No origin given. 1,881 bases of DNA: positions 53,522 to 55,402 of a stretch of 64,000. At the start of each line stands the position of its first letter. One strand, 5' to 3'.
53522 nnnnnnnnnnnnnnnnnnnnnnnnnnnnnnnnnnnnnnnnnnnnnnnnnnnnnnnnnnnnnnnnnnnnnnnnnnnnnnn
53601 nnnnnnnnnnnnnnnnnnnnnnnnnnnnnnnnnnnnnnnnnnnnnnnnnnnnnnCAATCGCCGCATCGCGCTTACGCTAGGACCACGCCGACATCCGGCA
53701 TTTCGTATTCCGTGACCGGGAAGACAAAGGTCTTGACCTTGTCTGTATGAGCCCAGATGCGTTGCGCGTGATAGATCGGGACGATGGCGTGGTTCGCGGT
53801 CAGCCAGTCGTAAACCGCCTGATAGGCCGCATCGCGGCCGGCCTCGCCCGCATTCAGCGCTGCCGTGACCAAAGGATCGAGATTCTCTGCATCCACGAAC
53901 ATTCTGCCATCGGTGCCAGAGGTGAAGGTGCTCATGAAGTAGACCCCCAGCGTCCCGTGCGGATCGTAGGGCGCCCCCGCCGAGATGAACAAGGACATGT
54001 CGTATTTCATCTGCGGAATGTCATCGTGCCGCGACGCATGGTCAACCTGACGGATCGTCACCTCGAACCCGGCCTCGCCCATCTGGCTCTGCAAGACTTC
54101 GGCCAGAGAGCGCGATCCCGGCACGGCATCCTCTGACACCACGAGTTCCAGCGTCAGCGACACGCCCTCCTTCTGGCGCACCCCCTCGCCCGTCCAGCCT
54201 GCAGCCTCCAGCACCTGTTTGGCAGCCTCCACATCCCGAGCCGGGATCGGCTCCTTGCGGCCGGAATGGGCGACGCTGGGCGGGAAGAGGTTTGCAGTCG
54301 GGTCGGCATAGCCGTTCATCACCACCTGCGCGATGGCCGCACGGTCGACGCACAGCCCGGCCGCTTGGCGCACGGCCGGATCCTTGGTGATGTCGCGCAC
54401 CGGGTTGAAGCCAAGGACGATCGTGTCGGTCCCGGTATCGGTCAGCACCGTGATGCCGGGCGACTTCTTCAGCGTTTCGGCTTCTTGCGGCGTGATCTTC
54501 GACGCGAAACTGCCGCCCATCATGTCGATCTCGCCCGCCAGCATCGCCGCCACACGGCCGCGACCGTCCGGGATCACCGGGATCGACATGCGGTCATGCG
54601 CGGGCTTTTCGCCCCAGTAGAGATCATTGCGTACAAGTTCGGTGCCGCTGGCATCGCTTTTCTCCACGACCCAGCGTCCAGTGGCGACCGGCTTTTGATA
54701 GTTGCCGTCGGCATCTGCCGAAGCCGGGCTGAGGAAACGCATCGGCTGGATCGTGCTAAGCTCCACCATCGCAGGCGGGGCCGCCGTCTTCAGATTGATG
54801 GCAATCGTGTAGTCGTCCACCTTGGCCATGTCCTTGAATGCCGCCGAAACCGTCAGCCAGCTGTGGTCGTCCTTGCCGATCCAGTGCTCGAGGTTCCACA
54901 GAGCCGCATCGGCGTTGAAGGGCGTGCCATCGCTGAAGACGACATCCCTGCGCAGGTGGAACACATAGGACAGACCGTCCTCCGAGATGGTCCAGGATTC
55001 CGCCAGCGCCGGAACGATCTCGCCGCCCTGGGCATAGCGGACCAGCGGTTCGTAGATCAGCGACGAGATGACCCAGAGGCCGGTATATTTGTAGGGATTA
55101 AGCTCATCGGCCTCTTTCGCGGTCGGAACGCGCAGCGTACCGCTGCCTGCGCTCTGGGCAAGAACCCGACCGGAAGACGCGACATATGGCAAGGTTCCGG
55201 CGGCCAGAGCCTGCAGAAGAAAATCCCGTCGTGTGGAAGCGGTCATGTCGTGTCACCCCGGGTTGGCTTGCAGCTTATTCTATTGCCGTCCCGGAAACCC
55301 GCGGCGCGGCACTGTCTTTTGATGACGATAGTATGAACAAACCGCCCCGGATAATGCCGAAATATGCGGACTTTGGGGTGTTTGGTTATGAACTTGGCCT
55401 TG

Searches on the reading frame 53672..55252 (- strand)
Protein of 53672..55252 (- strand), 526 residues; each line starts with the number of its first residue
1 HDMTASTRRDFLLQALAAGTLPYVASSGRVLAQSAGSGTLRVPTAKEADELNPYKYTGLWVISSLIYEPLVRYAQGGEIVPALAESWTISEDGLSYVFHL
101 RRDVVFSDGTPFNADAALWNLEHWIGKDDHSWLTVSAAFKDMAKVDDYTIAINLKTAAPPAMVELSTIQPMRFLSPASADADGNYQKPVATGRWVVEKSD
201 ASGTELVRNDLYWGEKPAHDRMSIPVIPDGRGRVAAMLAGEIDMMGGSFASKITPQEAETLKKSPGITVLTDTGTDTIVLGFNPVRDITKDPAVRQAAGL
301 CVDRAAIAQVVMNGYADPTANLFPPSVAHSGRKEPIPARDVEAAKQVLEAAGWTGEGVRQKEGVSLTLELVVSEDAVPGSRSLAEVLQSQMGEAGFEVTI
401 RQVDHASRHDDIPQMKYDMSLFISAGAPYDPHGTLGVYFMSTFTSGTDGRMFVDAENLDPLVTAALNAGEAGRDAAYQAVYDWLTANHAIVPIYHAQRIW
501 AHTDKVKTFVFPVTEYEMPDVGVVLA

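Call 99: search_protein_families(library=pfam, proteins=[window:53672-55252:-], max_evalue=0.00001)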
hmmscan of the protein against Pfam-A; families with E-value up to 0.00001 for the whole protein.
window:53672-55252:- (526 aa): 1 family
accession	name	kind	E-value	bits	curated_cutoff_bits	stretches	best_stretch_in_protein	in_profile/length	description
PF00496.27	SBP_bac_5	-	1.7e-81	274.7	32.4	1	78-442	1-364/368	Bacterial extracellular solute-binding proteins, family 5 Middle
